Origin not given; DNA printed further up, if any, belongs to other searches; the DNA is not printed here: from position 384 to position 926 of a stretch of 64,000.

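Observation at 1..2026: Translationally coupled acyl-adenylate ligase / dedicated ACP / Kbl-like 2-oxoamine synthase module (sphingolipid-like amino-lipid synthesis?)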

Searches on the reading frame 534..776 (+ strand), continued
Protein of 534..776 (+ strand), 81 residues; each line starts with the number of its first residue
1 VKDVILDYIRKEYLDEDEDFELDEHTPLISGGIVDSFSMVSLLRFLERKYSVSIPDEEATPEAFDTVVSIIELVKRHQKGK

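Call 26: search_solved_structures(query=L007:6817-8529:+, max_evalue=1e-30, show_alignments=2)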
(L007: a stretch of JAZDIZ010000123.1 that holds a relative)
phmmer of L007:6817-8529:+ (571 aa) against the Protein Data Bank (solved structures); distinct sequences matched with E-value up to 1e-30: 71 (the best 60 are shown).
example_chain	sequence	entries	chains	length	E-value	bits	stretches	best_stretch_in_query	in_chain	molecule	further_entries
9g79_B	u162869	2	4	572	2.6e-167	561.1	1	8-569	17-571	Acetyl-coenzyme A synthetase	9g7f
8rpk_A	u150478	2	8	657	2.9e-128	432.2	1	22-569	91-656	Acetate--CoA ligase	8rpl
11km_A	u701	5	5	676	8.1e-108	364.6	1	21-569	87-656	Acetyl-coenzyme A synthetase | Probable acetyl-coenzyme A synthetase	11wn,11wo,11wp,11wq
7kq6_A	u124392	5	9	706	4.7e-107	362.1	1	24-569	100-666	Acetyl-coenzyme A synthetase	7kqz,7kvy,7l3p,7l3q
7kcp_A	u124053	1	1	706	8e-107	361.4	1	24-569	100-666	Acetyl-coenzyme A synthetase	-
7kdn_A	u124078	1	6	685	2.8e-106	359.6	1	27-569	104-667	Acetyl-coenzyme A synthetase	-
5ifi_A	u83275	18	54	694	7.9e-103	348.2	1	23-568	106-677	Acetyl-coenzyme A synthetase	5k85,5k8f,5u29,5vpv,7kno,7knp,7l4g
2p2f_A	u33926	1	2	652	3e-102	346.2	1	20-569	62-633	Acetyl-coenzyme A synthetase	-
5jrh_A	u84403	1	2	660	3.2e-102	346.2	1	20-569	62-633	Acetyl-coenzyme A synthetase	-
2p2m_A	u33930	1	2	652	6.2e-102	345.2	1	20-569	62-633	Acetyl-coenzyme A synthetase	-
2p2b_A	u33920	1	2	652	1.1e-101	344.5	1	20-569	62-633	Acetyl-coenzyme A synthetase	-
2p2q_A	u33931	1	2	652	1.6e-101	343.8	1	20-569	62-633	Acetyl-coenzyme A synthetase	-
2p2j_A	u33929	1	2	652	2e-101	343.6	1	20-569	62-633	Acetyl-coenzyme A synthetase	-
2p20_A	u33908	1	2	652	2.1e-101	343.5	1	20-569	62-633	Acetyl-coenzyme A synthetase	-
1pg3_A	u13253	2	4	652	3.2e-101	342.9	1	20-569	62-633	acetyl-CoA synthetase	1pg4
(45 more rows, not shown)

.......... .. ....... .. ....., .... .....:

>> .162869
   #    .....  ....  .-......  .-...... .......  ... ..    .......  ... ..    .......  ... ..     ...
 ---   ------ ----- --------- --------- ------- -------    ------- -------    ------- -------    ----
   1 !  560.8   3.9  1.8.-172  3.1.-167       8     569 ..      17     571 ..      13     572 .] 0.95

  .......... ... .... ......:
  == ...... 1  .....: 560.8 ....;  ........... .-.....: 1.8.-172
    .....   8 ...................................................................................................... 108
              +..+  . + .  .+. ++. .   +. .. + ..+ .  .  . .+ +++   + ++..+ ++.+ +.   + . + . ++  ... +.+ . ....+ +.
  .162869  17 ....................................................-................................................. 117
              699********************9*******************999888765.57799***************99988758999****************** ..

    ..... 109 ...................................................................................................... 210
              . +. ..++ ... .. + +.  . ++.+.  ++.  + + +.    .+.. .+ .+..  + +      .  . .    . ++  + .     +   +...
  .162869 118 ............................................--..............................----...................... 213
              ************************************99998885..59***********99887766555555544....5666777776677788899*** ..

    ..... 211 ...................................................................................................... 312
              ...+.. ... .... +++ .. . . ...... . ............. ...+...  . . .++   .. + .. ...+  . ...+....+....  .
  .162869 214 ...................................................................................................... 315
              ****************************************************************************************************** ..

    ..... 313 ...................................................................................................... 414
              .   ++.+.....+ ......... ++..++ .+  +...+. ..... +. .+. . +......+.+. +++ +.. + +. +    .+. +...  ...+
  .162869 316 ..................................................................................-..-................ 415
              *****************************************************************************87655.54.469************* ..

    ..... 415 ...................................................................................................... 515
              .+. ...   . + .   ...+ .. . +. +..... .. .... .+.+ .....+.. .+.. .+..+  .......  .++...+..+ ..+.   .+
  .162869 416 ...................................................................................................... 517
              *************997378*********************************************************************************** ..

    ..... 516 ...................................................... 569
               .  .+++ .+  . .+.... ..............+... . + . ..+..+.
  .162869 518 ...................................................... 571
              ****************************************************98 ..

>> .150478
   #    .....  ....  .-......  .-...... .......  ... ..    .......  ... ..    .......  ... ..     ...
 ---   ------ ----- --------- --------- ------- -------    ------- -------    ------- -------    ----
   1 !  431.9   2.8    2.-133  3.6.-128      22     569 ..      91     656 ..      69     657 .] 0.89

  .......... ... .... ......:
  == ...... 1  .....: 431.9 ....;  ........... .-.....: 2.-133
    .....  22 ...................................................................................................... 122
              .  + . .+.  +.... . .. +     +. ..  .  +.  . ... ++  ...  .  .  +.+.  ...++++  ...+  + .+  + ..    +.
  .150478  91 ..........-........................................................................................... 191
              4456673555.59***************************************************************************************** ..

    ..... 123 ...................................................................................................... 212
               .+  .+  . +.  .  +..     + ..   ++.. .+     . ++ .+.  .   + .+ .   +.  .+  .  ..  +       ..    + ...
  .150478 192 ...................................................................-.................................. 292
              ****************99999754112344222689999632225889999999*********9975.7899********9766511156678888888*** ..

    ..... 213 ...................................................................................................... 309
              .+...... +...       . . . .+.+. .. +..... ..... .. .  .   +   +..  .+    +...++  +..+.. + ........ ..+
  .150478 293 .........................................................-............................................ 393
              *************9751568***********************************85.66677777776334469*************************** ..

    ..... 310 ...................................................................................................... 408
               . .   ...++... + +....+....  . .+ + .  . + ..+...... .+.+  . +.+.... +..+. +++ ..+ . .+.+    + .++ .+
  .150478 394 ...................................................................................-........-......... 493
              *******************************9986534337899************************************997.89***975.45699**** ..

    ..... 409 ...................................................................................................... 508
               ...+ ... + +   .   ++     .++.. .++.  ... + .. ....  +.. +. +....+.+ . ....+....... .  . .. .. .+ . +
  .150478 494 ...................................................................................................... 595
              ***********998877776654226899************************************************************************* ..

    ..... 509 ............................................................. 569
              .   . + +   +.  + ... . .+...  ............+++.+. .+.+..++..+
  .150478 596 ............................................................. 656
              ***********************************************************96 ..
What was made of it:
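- Closest known: AMP-forming acetyl-CoA synthetase of the short. Same: 9g79 scores 561 bits (call 26).
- The closest solved structure is an entry named acetyl-coenzyme A synthetase (9g79, 561 bits, call 26).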

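Call 33: find_encoding_contigs(protein=P0003, flank=9000, max_places=2)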
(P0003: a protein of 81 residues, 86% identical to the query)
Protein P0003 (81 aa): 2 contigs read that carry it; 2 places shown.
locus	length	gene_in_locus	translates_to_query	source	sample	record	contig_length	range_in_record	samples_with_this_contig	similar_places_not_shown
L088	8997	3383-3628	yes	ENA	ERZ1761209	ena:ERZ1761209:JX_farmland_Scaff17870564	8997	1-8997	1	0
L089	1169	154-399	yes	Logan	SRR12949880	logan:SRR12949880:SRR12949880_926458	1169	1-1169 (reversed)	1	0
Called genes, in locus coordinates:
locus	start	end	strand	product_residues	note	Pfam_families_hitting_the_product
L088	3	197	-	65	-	?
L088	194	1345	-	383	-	PF06580:His_kinase, PF02518:HATPase_c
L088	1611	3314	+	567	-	PF00501:AMP-binding, PF13193:AMP-binding_C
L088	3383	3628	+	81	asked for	-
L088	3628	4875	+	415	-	PF00155:Aminotran_1_2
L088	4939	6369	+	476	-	PF00171:Aldedh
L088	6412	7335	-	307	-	-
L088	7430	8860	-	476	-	PF01139:RtcB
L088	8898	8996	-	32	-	?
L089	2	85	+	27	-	?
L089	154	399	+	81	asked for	-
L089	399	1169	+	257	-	?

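Call 34: find_encoding_contigs(protein=P0002, flank=5000, max_places=2)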
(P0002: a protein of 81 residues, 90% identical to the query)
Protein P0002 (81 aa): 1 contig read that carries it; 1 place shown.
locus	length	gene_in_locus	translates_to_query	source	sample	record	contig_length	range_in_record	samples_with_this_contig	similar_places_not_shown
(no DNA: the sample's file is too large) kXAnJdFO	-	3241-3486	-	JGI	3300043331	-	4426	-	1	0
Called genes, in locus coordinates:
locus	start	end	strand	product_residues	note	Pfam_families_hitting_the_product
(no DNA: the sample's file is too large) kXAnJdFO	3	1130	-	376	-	?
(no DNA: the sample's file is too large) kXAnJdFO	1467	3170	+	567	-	PF00501:AMP-binding, PF13193:AMP-binding_C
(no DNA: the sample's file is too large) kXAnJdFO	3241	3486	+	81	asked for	-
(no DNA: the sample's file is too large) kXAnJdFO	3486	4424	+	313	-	?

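Call 36: search_protein_families(library=ncbifam, proteins=[L088:4939-6366:+, L088:194-1345:-, L002:14323-16206:+, L059:14911-17583:-], max_evalue=1e-10)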
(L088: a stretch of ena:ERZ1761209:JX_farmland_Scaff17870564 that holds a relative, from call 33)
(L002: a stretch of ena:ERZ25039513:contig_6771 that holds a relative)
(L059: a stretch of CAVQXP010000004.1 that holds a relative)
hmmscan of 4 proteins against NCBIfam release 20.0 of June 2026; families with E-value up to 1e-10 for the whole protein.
L088:4939-6366:+ (476 aa): 7 families
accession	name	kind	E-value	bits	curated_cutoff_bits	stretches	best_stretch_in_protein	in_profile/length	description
NF010378.0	PRK13805.1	equivalog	5.2e-161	537.4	951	1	9-459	17-468/872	bifunctional acetaldehyde-CoA/alcohol dehydrogenase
TIGR02518.1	EutH_ACDH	equivalog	1.3e-127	426.7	620.1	1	11-442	13-443/488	acetaldehyde dehydrogenase (acetylating)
NF047625.1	AcylSulfactDhSauS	equivalog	2.5e-90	303.5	600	1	7-443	5-443/464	acylating sulfoacetaldehyde dehydrogenase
NF011927.0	PRK15398.1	subfamily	6.2e-61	206.5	403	1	9-403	39-425/465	aldehyde dehydrogenase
NF001221.0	PRK00197.1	equivalog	1.2e-15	57.2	289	1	108-394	121-368/418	glutamate-5-semialdehyde dehydrogenase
TIGR00407.1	proA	equivalog_domain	5.2e-14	51.9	317.45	1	96-258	97-258/398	glutamate-5-semialdehyde dehydrogenase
NF040792.1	glyc_ald_dh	equivalog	1.8e-11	43.7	760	0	8-260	40-294/488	D-glyceraldehyde dehydrogenase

L088:194-1345:- (383 aa): 0 families

L002:14323-16206:+ (628 aa): 5 families
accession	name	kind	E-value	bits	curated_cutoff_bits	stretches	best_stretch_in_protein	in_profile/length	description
TIGR03948.1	butyr_acet_CoA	equivalog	3e-78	263.6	674.8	1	15-440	6-437/445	butyryl-CoA:acetate CoA-transferase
TIGR03458.1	YgfH_subfam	subfamily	8.6e-36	123.6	658.7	1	217-435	248-457/489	succinate CoA transferase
NF053666.1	BtrAceCoATfers1341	equivalog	2.6e-35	122.3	740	1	217-435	247-457/492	butyryl-CoA:acetate CoA transferase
NF053853.1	ScActCoATferScpC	equivalog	4.8e-28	98.1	500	1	223-435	258-461/493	succinyl-CoA:acetate CoA-transferase ScpC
NF058543.1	ActPatMycb56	equivalog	6.4e-24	84.4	460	1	466-609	132-273/317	acetyltransferase Pat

L059:14911-17583:- (890 aa): 7 families
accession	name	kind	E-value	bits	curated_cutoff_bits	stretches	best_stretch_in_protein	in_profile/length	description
NF045493.1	HydDutCoALig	equivalog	2.5e-158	528.8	1300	1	6-699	6-696/698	4-hydroxybutyrate--CoA ligase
TIGR02717.1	AcCoA-syn-alpha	equivalog_domain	2.5e-153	510.9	567.15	1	3-448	1-446/447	acetate--CoA ligase alpha subunit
NF045494.1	AcCoALig_Archglob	equivalog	1.1e-142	476.7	1200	2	3-450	218-664/665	acetate--CoA ligase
NF045492.1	HydPropCoALig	equivalog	3.1e-124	415.9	1300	2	3-450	248-698/700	3-hydroxypropionate--CoA ligase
NF058543.1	ActPatMycb56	equivalog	1.8e-20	73.1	460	1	729-884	131-285/317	acetyltransferase Pat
NF004230.0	PRK05678.1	equivalog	5.7e-14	52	336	1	68-262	67-255/291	succinate--CoA ligase subunit alpha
TIGR01019.1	sucCoAalpha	subfamily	3.2e-13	49.7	353.2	1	69-263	66-254/286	succinate--CoA ligase subunit alpha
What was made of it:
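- Closest known: AMP-forming acetyl-CoA synthetase of the short. Same: Pat-like GNAT fusion proteins lie nearby (call 36).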
